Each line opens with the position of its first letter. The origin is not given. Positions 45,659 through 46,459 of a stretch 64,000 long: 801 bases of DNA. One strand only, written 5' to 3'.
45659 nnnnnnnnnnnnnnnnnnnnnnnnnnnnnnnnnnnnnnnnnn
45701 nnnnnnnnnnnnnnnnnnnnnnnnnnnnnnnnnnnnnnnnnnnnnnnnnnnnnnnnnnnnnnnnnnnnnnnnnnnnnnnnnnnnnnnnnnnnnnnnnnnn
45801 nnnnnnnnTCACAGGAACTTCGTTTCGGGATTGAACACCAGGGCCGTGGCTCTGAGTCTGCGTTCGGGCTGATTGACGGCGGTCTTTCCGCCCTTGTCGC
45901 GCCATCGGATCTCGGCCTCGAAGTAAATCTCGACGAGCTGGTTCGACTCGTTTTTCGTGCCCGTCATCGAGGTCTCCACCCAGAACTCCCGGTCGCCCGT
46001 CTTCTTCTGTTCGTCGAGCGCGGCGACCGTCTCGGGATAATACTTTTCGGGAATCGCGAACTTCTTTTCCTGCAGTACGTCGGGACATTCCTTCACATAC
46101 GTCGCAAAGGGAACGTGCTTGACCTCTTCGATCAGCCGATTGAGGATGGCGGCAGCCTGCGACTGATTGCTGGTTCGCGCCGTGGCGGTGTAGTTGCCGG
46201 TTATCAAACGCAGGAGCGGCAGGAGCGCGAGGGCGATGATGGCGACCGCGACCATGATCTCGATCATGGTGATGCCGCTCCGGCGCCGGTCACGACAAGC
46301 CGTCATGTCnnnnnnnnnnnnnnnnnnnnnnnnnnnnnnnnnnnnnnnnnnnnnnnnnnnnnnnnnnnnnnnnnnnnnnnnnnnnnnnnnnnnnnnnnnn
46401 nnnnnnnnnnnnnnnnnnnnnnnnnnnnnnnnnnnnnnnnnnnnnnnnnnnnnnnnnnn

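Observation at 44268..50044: Pseudopilin cluster 2 on the minus strand: TPR membrane protein, ~960-aa secreted giant, pseudopilin, and a pilin with a 400-aa charged coiled-coil tail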

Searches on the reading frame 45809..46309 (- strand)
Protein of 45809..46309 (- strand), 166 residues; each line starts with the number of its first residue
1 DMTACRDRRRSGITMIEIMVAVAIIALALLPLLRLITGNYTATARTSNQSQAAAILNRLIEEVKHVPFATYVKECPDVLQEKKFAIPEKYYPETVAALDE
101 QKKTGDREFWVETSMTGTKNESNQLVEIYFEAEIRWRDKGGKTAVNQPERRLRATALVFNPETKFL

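Call 3: search_protein_families(library=pfam, proteins=[window:45809-46309:-], max_evalue=1)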
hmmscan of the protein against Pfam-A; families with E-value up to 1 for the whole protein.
window:45809-46309:- (166 aa): 3 families
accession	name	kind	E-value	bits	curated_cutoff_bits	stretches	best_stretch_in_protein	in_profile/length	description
PF07963.17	N_methyl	-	1.4e-06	28.1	21.2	1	8-32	2-26/27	Prokaryotic N-terminal methylation motif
PF21436.2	STT3-PglB_core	-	0.064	14.2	23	1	88-135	15-62/131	STT3/PglB/AglB core domain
PF04964.19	Flp_Fap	-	0.094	13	32.2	1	11-30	6-25/46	Flp/Fap pilin component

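Call 4: search_protein_families(library=ncbifam, proteins=[window:45809-46309:-], max_evalue=1)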
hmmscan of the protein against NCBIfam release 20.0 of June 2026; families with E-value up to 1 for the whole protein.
window:45809-46309:- (166 aa): 15 families
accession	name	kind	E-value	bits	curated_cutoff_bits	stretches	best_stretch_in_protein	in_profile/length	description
TIGR02523.1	type_IV_pilV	equivalog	1.3e-07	32.2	52.2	1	11-71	2-62/139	type IV pilus modification protein PilV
TIGR01707.1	gspI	equivalog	6.1e-07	29.9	44.35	1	12-64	1-54/101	type II secretion system minor pseudopilin GspI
NF041013.1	T4P_ComGE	equivalog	0.00017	21.6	49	1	12-60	5-53/83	competence type IV pilus minor pilin ComGE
NF047828.1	T3SSXpsI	equivalog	0.00018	21.6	150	1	12-60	3-51/132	type II secretion system protein XpsI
TIGR02598.1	TIGR02598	subfamily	0.0012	19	51.4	1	12-73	1-62/151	Verru_Chthon cassette protein B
TIGR02532.1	IV_pilin_GFxxxE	domain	0.0034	17.2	16.3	1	11-30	2-21/24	prepilin-type N-terminal cleavage/methylation domain-containing protein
NF038304.1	EPS_HpsC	equivalog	0.039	13.5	200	1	7-36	17-46/318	hormogonium polysaccharide secretion pseudopilin HpsC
NF007848.0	PRK10557.1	equivalog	0.04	13.2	120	1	7-71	7-72/192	prepilin peptidase-dependent protein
NF041775.1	typeIV_PilA_Myxo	equivalog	0.045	13.7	400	1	8-59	8-55/214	type IV pilin protein PilA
TIGR01708.2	typeII_sec_gspH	equivalog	0.055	13.5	80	1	11-51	2-38/169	type II secretion system minor pseudopilin GspH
NF007862.0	PRK10574.1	equivalog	0.058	13.5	138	1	9-27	3-21/145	prepilin peptidase-dependent pilin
NF003260.0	PRK04223.1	equivalog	0.069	13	137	1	45-96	38-87/154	50S ribosomal protein L22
NF041002.1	pilin_ComGF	equivalog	0.086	13.1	80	1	12-70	3-62/139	competence type IV pilus minor pilin ComGF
NF003765.0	PRK05359.1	equivalog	0.14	11.7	106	1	107-154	7-57/189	oligoribonuclease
NF038303.1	EPS_HpsB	equivalog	0.49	10.3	150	1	10-54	2-49/211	hormogonium polysaccharide secretion pseudopilin HpsB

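Call 77: search_solved_structures(query=A7, max_evalue=10)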
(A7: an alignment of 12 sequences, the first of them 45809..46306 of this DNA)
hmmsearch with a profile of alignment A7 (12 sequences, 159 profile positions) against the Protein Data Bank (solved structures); distinct sequences matched with E-value up to 10: 11.
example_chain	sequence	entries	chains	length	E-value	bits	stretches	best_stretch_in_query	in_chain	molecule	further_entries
8cgn_B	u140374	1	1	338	0.0005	23.1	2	43-90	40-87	60S ribosomal protein L17-A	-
7tgg_A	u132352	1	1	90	0.05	16.6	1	3-27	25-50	Geopilin domain 1 protein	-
9egp_A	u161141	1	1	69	0.22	14.5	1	3-27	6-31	Geopilin domain 1 protein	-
9laa_A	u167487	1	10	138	0.33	13.9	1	3-22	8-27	Type IV pilin protein PilA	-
5wwl_N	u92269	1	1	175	0.53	13.3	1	52-92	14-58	Kinetochore protein nnf1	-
4v7h_BN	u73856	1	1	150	0.54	13.2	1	43-91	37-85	60S ribosomal protein L17(A)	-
6qik_U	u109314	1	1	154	0.58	13.2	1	43-91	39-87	60S ribosomal protein L17-A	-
4v6i_BV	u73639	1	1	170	0.64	13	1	43-91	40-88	60S ribosomal protein rpL17 (L22p)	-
7mpi_AP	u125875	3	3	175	0.73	12.8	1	43-91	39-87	60S ribosomal protein L17-A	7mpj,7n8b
5it7_PP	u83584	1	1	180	0.82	12.7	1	42-91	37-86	KLLA0A06336p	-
8q6o_C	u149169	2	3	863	1.4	12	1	28-94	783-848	DNA replication licensing factor mcm4-B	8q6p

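Call 78: search_protein_families(library=ncbifam, alignment_id=A7, max_evalue=0.01)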
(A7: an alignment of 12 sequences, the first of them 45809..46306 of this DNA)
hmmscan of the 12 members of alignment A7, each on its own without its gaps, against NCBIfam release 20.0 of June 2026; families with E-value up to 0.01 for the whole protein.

A. member 1, window:45809-46306:- (165 aa): 6 families
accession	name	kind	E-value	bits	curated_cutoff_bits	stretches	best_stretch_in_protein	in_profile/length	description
TIGR02523.1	type_IV_pilV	equivalog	1.2e-07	32.3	52.2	1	10-70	2-62/139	type IV pilus modification protein PilV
TIGR01707.1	gspI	equivalog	6e-07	29.9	44.35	1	11-63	1-54/101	type II secretion system minor pseudopilin GspI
NF041013.1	T4P_ComGE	equivalog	0.00017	21.6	49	1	11-59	5-53/83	competence type IV pilus minor pilin ComGE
NF047828.1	T3SSXpsI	equivalog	0.00017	21.6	150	1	11-59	3-51/132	type II secretion system protein XpsI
TIGR02598.1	TIGR02598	subfamily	0.0011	19.2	51.4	1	11-72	1-62/151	Verru_Chthon cassette protein B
TIGR02532.1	IV_pilin_GFxxxE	domain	0.0033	17.2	16.3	1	10-29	2-21/24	prepilin-type N-terminal cleavage/methylation domain-containing protein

B. families by the number of members that match (of 12 scanned): 9 families
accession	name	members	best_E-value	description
TIGR02523.1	type_IV_pilV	10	1.2e-07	type IV pilus modification protein PilV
TIGR01707.1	gspI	8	6e-07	type II secretion system minor pseudopilin GspI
TIGR02532.1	IV_pilin_GFxxxE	7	1.7e-06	prepilin-type N-terminal cleavage/methylation domain-containing protein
NF047828.1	T3SSXpsI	7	0.00012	type II secretion system protein XpsI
NF041013.1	T4P_ComGE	6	3.6e-05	competence type IV pilus minor pilin ComGE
TIGR02598.1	TIGR02598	3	0.00043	Verru_Chthon cassette protein B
NF007862.0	PRK10574.1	1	0.00075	prepilin peptidase-dependent pilin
NF037980.1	T2SS_GspK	1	0.002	type II secretion system minor pseudopilin GspK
TIGR01708.2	typeII_sec_gspH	1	0.0047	type II secretion system minor pseudopilin GspH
